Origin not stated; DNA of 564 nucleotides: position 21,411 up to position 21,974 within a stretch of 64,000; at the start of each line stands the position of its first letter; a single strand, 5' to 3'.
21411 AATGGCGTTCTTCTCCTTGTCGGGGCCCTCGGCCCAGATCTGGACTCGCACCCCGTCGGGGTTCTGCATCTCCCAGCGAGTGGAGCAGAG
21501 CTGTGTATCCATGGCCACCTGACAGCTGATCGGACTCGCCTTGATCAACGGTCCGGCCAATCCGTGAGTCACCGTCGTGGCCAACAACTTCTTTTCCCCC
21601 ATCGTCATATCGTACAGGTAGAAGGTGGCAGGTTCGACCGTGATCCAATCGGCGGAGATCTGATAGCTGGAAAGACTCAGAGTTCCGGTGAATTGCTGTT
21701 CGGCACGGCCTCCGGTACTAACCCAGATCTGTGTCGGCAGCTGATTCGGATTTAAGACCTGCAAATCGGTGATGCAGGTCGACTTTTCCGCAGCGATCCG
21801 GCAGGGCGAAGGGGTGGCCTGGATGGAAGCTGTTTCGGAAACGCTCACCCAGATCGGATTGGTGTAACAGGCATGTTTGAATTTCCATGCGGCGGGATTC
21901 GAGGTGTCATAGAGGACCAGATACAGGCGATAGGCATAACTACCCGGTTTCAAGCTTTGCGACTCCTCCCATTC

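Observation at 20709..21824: Unnamed ~88-aa two-cysteine module repeated four times and shared with a protease 15 kb away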

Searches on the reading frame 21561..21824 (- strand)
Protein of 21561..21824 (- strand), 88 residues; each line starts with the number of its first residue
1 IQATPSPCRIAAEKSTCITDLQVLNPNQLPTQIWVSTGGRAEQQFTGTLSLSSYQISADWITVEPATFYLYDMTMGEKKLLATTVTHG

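Call 10: search_protein_families(library=pfam, alignment_id=A1, max_evalue=10)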
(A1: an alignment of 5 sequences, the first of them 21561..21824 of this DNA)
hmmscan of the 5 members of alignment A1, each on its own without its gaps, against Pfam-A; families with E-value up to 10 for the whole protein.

A. member 1, window:21561-21824:- (88 aa): 0 families

B. families by the number of members that match (of 5 scanned): 2 families
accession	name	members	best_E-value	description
PF22421.1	SYY_C-terminal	1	0.15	Tyrosine--tRNA ligase SYY-like C-terminal domain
PF24279.1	HVO_2525_N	1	0.19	HVO_2525, N-terminal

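Call 11: search_solved_structures(query=A1, max_evalue=10)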
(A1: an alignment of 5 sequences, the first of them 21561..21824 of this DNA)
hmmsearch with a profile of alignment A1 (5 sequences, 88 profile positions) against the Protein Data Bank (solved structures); distinct sequences matched with E-value up to 10: 3.
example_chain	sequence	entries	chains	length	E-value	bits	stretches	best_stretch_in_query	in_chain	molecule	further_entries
1jt8_A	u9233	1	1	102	0.34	14.3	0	28-51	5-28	PROBABLE TRANSLATION INITIATION FACTOR 1A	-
3byb_A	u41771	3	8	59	1.2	12.6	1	4-31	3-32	Textilinin | Textilinin-1 | Kunitz-type serine protease inhibitor textilinin-1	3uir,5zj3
3d65_I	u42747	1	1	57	1.5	12.3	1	5-31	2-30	Textilinin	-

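Call 13: find_homologous_proteins(query=A1, max_evalue=0.001)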
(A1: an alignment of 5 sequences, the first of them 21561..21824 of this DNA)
Query A1 (5 sequences): 82 candidates shared short words with the query, none scored E <= 0.001.
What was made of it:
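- Tried and rejected: find_homologous_proteins with the 5-copy alignment found nothing (call 13).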

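Call 16: predict_structure(alignment_id=A1)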
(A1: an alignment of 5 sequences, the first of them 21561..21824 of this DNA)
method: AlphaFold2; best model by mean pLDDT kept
length: 88 residues; sequences in the alignment: 5
mean_pLDDT: 89.4   pTM: 0.79
mean pLDDT of the five models: 89.4, 85.4, 84.5, 83.9, 81.4
residues with pLDDT >= 90: 57; 70-90: 28; 50-70: 3; < 50: 0
segments of 3 or more residues with pLDDT < 50: none
pLDDT, mean of each block of 10 residues (from residue 1): 85 78 96 91 95 89 85 95 91
secondary structure, 60 per line:
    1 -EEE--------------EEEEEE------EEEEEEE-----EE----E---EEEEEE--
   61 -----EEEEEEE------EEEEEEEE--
elements in order: E2-4 E19-24 E31-37 E53-58 E66-72 E79-86

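Call 19: fold_search(model_id=the predicted structure, library=pdb)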
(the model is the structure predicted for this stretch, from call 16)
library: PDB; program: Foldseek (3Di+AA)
matches with E <= 10: 1316; with E <= 0.001: 0
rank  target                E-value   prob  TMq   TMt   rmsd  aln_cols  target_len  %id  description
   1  7e9l_A                6.1e-03  1.00  0.57  0.13   5.1        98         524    8  Crystal Structure of POMGNT2 in complex with UDP and mono-mannosyl peptide (379Man short peptide) (released 2021-05-05)
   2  7e9j_A                6.8e-03  1.00  0.54  0.13   4.9       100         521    9  Crystal Structure of POMGNT2 in complex with UDP (released 2021-05-05)
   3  3s8w_C                8.0e-03  1.00  0.51  0.49   5.0        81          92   16  D2 domain of human IFNAR2 (released 2011-08-31)
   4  8kb7_A                1.2e-02  1.00  0.49  0.12   5.4        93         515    9  Crystal structure of UDP/mannose-bound AGO61/beta-1,4-N-Acetylglucosaminyltransferase 2 (POMGNT2) (released 2024-08-07)
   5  7e9k_A                1.5e-02  1.00  0.50  0.12   5.5        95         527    9  Crystal Structure of POMGNT2 in complex with UDP and mono-mannosyl peptide (379Man long peptide) (released 2021-05-05)
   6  6xi2_B                2.0e-02  1.00  0.53  0.12   5.9        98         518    8  Apo form of POMGNT2 (released 2021-04-21)
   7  8kb7_C                2.0e-02  0.99  0.48  0.11   6.3        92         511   10  Crystal structure of UDP/mannose-bound AGO61/beta-1,4-N-Acetylglucosaminyltransferase 2 (POMGNT2) (released 2024-08-07)
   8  6xfi                  2.1e-02  1.00  0.54  0.13   5.9        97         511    7  Crystal Structures of beta-1,4-N-Acetylglucosaminyltransferase 2 (POMGNT2): Structural Basis for Inherited Muscular Dyst (released 2021-04-21)
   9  9m6l_A                2.2e-02  0.99  0.47  0.14   5.5        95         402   15  Agn1p mutant D237N (released 2026-03-11)
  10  5dft_B                2.6e-02  1.00  0.54  0.54   4.1        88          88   10  Structure of the Eleventh Type III Domain from Human Fibronectin (released 2016-09-14)
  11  8kb7_D                2.6e-02  0.99  0.48  0.11   6.3        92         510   10  Crystal structure of UDP/mannose-bound AGO61/beta-1,4-N-Acetylglucosaminyltransferase 2 (POMGNT2) (released 2024-08-07)
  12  3qwr_D                2.6e-02  0.97  0.44  0.43   5.9        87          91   16  Crystal structure of IL-23 in complex with an adnectin (released 2012-02-01)
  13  7e9k_D                2.7e-02  1.00  0.53  0.12   5.3        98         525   10  Crystal Structure of POMGNT2 in complex with UDP and mono-mannosyl peptide (379Man long peptide) (released 2021-05-05)
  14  5j7k_B                2.7e-02  1.00  0.53  0.52   4.6        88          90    9  Loop grafting onto a highly stable FN3 scaffold (released 2016-08-17)
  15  6wdp                  2.7e-02  0.99  0.50  0.25   6.2        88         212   10  Interleukin 12 receptor subunit beta-1 (released 2021-02-24)
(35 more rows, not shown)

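Call 20: search_protein_representatives(alignment_id=A1)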
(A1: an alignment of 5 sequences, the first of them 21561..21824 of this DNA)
Query: 5 sequences, 88 profile positions. Proteins with E-value up to 0.001 (for the whole library): 97; up to 1e-10: 31; up to 1e-30: 10. The best 97 are listed.
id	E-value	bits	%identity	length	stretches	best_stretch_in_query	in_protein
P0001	1.4e-97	336.1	-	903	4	2-88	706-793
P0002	2.4e-84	293.7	-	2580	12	1-83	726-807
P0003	3.9e-60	216.1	-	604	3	2-88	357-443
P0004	2.2e-45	168.9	-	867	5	1-88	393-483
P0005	9.6e-42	157.2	-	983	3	6-88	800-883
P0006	8.9e-41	154.1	-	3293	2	2-88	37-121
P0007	3.1e-38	145.9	-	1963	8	2-87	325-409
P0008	9.8e-37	141.1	-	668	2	2-83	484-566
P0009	3.8e-35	136.0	-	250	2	2-84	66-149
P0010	1.0e-32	128.2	-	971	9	1-86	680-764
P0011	1.4e-30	121.4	-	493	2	2-88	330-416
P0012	8.8e-26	106.0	-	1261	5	1-88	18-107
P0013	5.0e-25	103.6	-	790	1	2-88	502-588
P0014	1.9e-20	88.9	-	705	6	1-86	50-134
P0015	1.2e-18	83.1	-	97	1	6-88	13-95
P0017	1.1e-17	80.1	-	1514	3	1-77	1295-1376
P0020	2.1e-16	76.0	-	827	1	1-88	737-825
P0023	1.3e-14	70.2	-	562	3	1-88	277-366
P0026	2.6e-13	66.0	-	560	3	1-88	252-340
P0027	4.5e-13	65.3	-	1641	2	3-88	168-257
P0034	2.8e-10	56.3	-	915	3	1-87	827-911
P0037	1.4e-09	54.0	-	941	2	1-75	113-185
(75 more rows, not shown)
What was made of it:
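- Tried and rejected: The exhaustive representative search was what worked (call 20).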

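Call 24: search_protein_families(library=pfam, proteins=[P0001, P0003, P0004, P0005, P0008, P0011, P0013, P0020, P0012, P0010], max_evalue=0.001)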
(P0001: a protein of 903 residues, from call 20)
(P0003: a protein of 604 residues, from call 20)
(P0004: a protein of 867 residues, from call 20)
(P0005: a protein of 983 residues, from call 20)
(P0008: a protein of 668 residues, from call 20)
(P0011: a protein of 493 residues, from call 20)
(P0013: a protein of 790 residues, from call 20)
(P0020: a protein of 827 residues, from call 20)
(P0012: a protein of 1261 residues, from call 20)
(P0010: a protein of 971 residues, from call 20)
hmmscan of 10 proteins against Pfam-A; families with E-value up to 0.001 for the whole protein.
P0001 (903 aa): 2 families
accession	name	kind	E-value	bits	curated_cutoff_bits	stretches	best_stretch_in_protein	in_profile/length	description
PF01640.23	Peptidase_C10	-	2.5e-51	175.1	26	1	181-383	1-194/194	Peptidase C10 family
PF25488.1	RNaseT2L_C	-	9.9e-07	29.4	27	0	689-728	34-72/119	RNase T2-like C-terminal domain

P0003 (604 aa): 1 family
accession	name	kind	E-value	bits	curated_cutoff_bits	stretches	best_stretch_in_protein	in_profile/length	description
PF03781.23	FGE-sulfatase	-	6.7e-32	111.6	23.3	1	74-345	8-255/255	Sulfatase-modifying factor enzyme 1-like domain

P0004 (867 aa): 2 families
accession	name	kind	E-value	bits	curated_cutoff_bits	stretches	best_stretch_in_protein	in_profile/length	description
PF11456.13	DUF3019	-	6.8e-07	30.2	25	0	765-855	2-88/102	Protein of unknown function (DUF3019)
PF10833.13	DUF2572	-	1.2e-06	28.7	23.8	0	680-755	123-193/219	Protein of unknown function (DUF2572)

P0005 (983 aa): 12 families
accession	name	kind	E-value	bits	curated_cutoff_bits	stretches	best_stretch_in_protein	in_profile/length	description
PF01436.27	NHL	-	4.4e-85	276.2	20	8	263-290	1-28/28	NHL repeat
PF08450.18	SGL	-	1.3e-29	103.9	26.3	2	584-648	150-219/246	SMP-30/Gluconolactonase/LRE-like region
PF25021.1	TEN_NHL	-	2.6e-20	73.2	27.1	0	612-655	141-182/357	Teneurin NHL domain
PF13449.12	Phytase-like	-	1.8e-18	67.9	27.6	0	614-649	69-104/284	Esterase-like activity of phytase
PF24684.1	Vgb_lyase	-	4.1e-17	62.4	50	2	570-686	14-123/290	Virginiamycin B lyase family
PF06739.17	SBBP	-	1.5e-10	41.3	20.5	0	265-280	14-29/38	Beta-propeller repeat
PF22701.2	Mala_s_1-like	-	7.4e-10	39.4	27.5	0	432-524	44-130/195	Mal s 1 allergenic protein-like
PF17170.10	DUF5128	-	4.3e-09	36.4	22.9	0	275-339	54-119/321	6-bladed beta-propeller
PF07494.17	Reg_prop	-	1e-06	28.7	20.4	0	573-586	9-22/24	Two component regulator propeller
PF05787.19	PhoX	-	1.6e-05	24.7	24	0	424-467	425-471/515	Alkaline phosphatase PhoX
PF06977.17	SdiA-regulated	-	4.6e-05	23.1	21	0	610-629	220-239/249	SdiA-regulated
PF03022.22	MRJP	-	0.00013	21.9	19.8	0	617-636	5-24/288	Major royal jelly protein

P0008 (668 aa): 1 family
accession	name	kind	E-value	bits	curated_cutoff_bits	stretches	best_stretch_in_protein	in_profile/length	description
PF00082.27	Peptidase_S8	-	6.7e-35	121.2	21.8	1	169-451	1-273/288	Subtilase family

P0011 (493 aa): 1 family
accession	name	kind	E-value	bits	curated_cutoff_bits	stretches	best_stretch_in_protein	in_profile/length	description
PF00963.24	Cohesin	-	7.5e-17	62.3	24.1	2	200-315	12-135/139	Cohesin domain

P0013 (790 aa): 2 families
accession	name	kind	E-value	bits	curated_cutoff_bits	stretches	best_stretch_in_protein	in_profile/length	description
PF00082.27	Peptidase_S8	-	5.2e-29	101.9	21.8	1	163-442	1-265/288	Subtilase family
PF00963.24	Cohesin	-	1.5e-11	45.1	24.1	1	655-754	8-111/139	Cohesin domain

P0020 (827 aa): 1 family
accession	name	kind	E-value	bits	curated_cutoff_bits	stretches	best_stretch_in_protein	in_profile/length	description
PF13231.12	PMT_2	-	6.6e-13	49.6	26.1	1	83-215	7-137/160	Dolichyl-phosphate-mannose-protein mannosyltransferase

P0012 (1261 aa): 1 family
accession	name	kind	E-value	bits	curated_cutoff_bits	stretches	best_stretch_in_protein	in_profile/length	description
PF07679.22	I-set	-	2.1e-23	82.6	23.7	0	854-888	56-90/90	Immunoglobulin I-set domain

P0010 (971 aa): 2 families
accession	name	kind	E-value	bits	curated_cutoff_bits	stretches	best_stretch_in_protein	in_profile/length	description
PF11456.13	DUF3019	-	2.2e-12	47.9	25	0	315-352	1-40/102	Protein of unknown function (DUF3019)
PF25488.1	RNaseT2L_C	-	4.1e-05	24.2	27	0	676-705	44-73/119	RNase T2-like C-terminal domain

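Call 28: search_protein_families(library=pfam, alignment_id=A2, max_evalue=1)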
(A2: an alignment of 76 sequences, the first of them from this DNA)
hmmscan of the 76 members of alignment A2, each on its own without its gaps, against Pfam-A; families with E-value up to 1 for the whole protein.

A. member 1, seq(88 aa): 0 families

B. families by the number of members that match (of 76 scanned): 13 families
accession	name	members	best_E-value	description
PF11456.13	DUF3019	6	0.061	Protein of unknown function (DUF3019)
PF02018.23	CBM_4_9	2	0.017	Carbohydrate binding domain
PF01161.25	PBP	2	0.036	Phosphatidylethanolamine-binding protein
PF01721.23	Bacteriocin_II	1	0.016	Class II bacteriocin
PF00073.26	Rhv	1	0.036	picornavirus capsid protein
PF05896.17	NQRA_N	1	0.047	NqrA N-terminal barrel-sandwich hybrid domain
PF10862.14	FcoT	1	0.091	FcoT-like thioesterase domain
PF22184.2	CBM_56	1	0.096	Carbohydrate binding module family 56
PF08922.17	DUF1905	1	0.11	Domain of unknown function (DUF1905)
PF18804.6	CxC3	1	0.14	CxC3 like cysteine cluster associated with KDZ transposases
PF22421.1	SYY_C-terminal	1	0.15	Tyrosine--tRNA ligase SYY-like C-terminal domain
PF24279.1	HVO_2525_N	1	0.19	HVO_2525, N-terminal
PF25457.1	IRF-2BP1_2_M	1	0.28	IRF-2BP1/2 middle domain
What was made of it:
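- On Carbohydrate-binding modules (Pfam CBM families): Only 2 of 76 instances hit CBM_4_9 (E 0.017) and 1 of 76 hits CBM_56 (E 0.096) (call 28).
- Closest known: DUF3019. Same: Six of 76 single instances hit at E>=0.06 (call 28).
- A few instances give faint CBM_4_9 or CBM_56 hits at E 0.017-0.1 (call 28).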

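Call 29: search_solved_structures(query=A2, max_evalue=10, show_alignments=2)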
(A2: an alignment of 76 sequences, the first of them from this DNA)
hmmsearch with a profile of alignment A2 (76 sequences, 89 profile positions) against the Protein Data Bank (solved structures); distinct sequences matched with E-value up to 10: 9.
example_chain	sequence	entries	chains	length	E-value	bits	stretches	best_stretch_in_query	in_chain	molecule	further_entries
1mfn_A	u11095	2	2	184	0.035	17.8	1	29-78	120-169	FIBRONECTIN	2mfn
6z1p_AH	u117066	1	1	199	0.05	17.3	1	15-64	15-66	mL40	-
3ik2_A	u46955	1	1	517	0.38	14.5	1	21-79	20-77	Endoglucanase A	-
3tes_A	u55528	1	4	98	0.79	13.5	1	18-83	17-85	Tencon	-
4m6a_A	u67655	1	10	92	0.85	13.4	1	18-83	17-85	Tencon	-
2ck2_A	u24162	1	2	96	0.91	13.3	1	19-77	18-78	HUMAN FIBRONECTIN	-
6byn_M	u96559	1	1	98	0.98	13.2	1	19-79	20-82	WDR5-binding Monobody, Mb(S4)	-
6iuj_A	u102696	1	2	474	1.2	13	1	4-85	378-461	GH30 Xylanase B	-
6krl_A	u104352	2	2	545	1.6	12.5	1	4-85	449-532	Mating factor alpha,GH30 Xylanase B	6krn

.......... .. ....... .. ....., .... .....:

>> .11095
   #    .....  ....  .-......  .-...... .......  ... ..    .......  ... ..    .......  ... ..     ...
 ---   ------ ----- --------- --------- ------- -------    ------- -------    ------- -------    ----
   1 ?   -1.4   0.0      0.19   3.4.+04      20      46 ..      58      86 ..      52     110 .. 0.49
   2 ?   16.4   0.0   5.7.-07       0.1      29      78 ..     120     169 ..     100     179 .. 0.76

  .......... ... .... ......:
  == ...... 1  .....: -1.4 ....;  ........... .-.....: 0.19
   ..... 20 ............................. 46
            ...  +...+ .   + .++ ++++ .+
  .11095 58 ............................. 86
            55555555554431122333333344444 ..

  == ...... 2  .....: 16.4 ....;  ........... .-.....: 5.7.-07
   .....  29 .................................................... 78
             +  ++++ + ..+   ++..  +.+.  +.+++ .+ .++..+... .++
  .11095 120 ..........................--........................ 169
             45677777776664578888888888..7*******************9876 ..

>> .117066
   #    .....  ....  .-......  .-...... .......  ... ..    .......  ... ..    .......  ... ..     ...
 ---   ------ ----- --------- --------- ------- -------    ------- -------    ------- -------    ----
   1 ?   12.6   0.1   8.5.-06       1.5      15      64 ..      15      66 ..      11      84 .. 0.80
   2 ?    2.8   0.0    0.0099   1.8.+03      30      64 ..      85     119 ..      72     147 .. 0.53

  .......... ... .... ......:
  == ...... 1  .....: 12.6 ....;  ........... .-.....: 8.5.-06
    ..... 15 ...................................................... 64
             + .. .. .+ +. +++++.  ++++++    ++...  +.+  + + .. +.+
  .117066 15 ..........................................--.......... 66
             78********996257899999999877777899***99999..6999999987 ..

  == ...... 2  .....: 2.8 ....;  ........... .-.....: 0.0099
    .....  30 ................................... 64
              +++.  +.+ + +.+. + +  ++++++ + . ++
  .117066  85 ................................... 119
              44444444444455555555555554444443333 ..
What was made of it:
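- On Pfam fn3 (PF00041): The PDB profile search puts fibronectin at E 0.035 (call 29).
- Closest known: Fibronectin type III domains. Same: A sub-threshold profile hit aligns the 'Y-x-F-x-L-Y' strand with the FN3 tyrosine-corner strand F (call 29).
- A PDB profile search puts fibronectin and Tencon at the top at sub-threshold E of 0.035-1 (call 29).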

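Call 31: search_protein_families(library=ncbifam, alignment_id=A2, max_evalue=1)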
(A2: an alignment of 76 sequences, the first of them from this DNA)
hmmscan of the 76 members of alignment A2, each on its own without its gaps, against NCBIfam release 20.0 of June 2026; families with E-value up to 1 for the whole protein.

A. member 1, seq(88 aa): 0 families

B. families by the number of members that match (of 76 scanned): 16 families
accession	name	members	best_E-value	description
NF011404.0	PRK14829.1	1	0.0039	isoprenyl transferase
NF050135.1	DNAbindNdsB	1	0.013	DNA-binding protein NsdB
NF045929.1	FNRPetHCyano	1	0.016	ferredoxin--NADP reductase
NF011405.0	PRK14830.1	1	0.019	undecaprenyl pyrophosphate synthase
NF058510.1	bifunc_CpcD_PetH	1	0.029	bifunctional rod-capping linker CpcD/ferredoxin--NADP reductase PetH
TIGR04507.1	fluorinase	1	0.039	adenosyl-fluoride synthase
NF011408.0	PRK14834.1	1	0.04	isoprenyl transferase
NF008195.0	PRK10949.1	1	0.048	signal peptide peptidase SppA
NF006624.1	PRK09192.1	1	0.084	fatty acyl-AMP ligase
NF011412.0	PRK14839.1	1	0.084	di-trans,poly-cis-decaprenylcistransferase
NF033190.2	inl_like_NEAT_1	1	0.098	NEAT domain-containing leucine-rich repeat protein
TIGR01352.1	tonB_Cterm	1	0.11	TonB family protein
TIGR04533.1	cyanosortB_assc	1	0.14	cyanoexosortase B system-associated protein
NF007308.0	PRK09792.1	1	0.14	4-aminobutyrate transaminase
NF041902.1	pecacetest_PaeX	1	0.15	pectin acetylesterase PaeX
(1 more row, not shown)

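Call 32: find_homologous_proteins(query=A2, max_evalue=0.00001)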
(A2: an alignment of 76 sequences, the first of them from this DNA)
Query A2 (76 sequences) (88 aa, profile of the alignment): 7 proteins with E <= 0.00001 among 482 candidates.
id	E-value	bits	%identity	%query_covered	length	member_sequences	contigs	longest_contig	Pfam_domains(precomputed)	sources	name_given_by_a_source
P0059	5.4e-25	105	31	100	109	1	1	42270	-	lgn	-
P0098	6.8e-25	105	33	98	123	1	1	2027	-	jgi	jgi:hypothetical protein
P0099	7.5e-25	105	36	98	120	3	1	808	-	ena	-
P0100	1.7e-17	81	31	40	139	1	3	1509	-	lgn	-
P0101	4.2e-11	61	-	-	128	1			-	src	-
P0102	2.8e-6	45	32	69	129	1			-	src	-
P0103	8.0e-6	44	25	66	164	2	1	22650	-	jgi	-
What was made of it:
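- Tried and rejected: With the 76-instance alignment it found only 7 short unnamed proteins (call 32).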

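Call 33: predict_structure(alignment_id=A2)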
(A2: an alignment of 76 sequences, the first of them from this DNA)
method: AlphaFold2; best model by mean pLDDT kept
length: 88 residues; sequences in the alignment: 76
mean_pLDDT: 97.7   pTM: 0.87
mean pLDDT of the five models: 97.7, 97.7, 97.6, 97.3, 97.1
residues with pLDDT >= 90: 88; 70-90: 0; 50-70: 0; < 50: 0
segments of 3 or more residues with pLDDT < 50: none
pLDDT, mean of each block of 10 residues (from residue 1): 98 98 98 97 98 98 98 96 98
secondary structure, 60 per line:
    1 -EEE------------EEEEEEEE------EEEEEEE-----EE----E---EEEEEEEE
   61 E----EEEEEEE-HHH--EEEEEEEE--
elements in order: E2-4 E17-24 E31-37 E53-61 E66-72 E79-86
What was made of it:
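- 21561..21824 (-): Module copy R1 (aa 661-748). AF2 model pLDDT 97.7 (call 33).
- On FN3/Ig-like beta-sandwich fold (fold class, not a family): AF2 pLDDT 97.7 (call 33).
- On Dockerin (type I/II): The model is all-beta (call 33).
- The AF2 model has pLDDT 97.7 and pTM 0.87, with strands at 2-4, 17-24, 31-37, 53-61, 66-72 and 79-86 (call 33).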

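Call 39: fold_search(model_id=the predicted structure, library=pdb)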
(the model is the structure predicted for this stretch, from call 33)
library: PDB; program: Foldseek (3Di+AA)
matches with E <= 10: 1515; with E <= 0.001: 0
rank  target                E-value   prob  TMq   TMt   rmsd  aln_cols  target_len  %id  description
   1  3s8w_C                1.4e-02  0.99  0.51  0.49   6.7        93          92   15  D2 domain of human IFNAR2 (released 2011-08-31)
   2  4m6a_J                2.0e-02  0.99  0.50  0.50   9.5        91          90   18  N-Terminal beta-Strand Swapping in a Consensus Derived Alternative Scaffold Driven by Stabilizing Hydrophobic Interact (released 2014-02-26)
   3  5dft_B                2.2e-02  1.00  0.57  0.57   3.8        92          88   16  Structure of the Eleventh Type III Domain from Human Fibronectin (released 2016-09-14)
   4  4lpt_B                2.2e-02  0.99  0.52  0.48   8.0        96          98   16  Crystal structure of monomeric TENCON variant P54CR4-31 (released 2014-01-29)
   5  7e9l_A                2.3e-02  1.00  0.53  0.13   4.9       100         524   10  Crystal Structure of POMGNT2 in complex with UDP and mono-mannosyl peptide (379Man short peptide) (released 2021-05-05)
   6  4m6a_G                2.6e-02  0.99  0.52  0.53   9.4        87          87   18  N-Terminal beta-Strand Swapping in a Consensus Derived Alternative Scaffold Driven by Stabilizing Hydrophobic Interact (released 2014-02-26)
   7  4m6a_E                2.7e-02  1.00  0.54  0.54   9.5        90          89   13  N-Terminal beta-Strand Swapping in a Consensus Derived Alternative Scaffold Driven by Stabilizing Hydrophobic Interact (released 2014-02-26)
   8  6xfi                  2.9e-02  0.99  0.51  0.12   6.2        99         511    9  Crystal Structures of beta-1,4-N-Acetylglucosaminyltransferase 2 (POMGNT2): Structural Basis for Inherited Muscular Dyst (released 2021-04-21)
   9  5dft_A                3.0e-02  1.00  0.61  0.61   3.3        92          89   13  Structure of the Eleventh Type III Domain from Human Fibronectin (released 2016-09-14)
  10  4wtx                  3.2e-02  1.00  0.62  0.57   5.4        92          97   13  Crystal structure of the fourth FnIII domain of integrin beta4 (released 2015-02-11)
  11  9m6l_A                3.2e-02  0.99  0.52  0.14   5.7        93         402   16  Agn1p mutant D237N (released 2026-03-11)
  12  7quz_DDD              3.4e-02  0.99  0.53  0.29  10.1        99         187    6  Crystal structure of the SeMet octameric C-terminal Big_2-CBM56 domains from Paenibacillus illinoisensis (Bacillus c (released 2023-02-01)
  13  4lpt_A                3.4e-02  0.99  0.54  0.52   7.8        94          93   16  Crystal structure of monomeric TENCON variant P54CR4-31 (released 2014-01-29)
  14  4m6a_B                3.4e-02  0.99  0.54  0.52   9.4        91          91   19  N-Terminal beta-Strand Swapping in a Consensus Derived Alternative Scaffold Driven by Stabilizing Hydrophobic Interact (released 2014-02-26)
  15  7e9j_A                3.4e-02  0.99  0.51  0.12   5.9       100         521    9  Crystal Structure of POMGNT2 in complex with UDP (released 2021-05-05)
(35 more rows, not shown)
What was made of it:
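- On FN3/Ig-like beta-sandwich fold (fold class, not a family): Foldseek finds FN3 domains at TM 0.5-0.67 with probability 0.99-1.0 but E>=0.006 (calls 19, 39).
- Foldseek top hits are FN3 domains (fibronectin FN3-11, integrin beta4 FN3, the POMGNT2 FN3 domain, IFNAR2 D2) at TM 0.5-0.67 (calls 19, 39).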
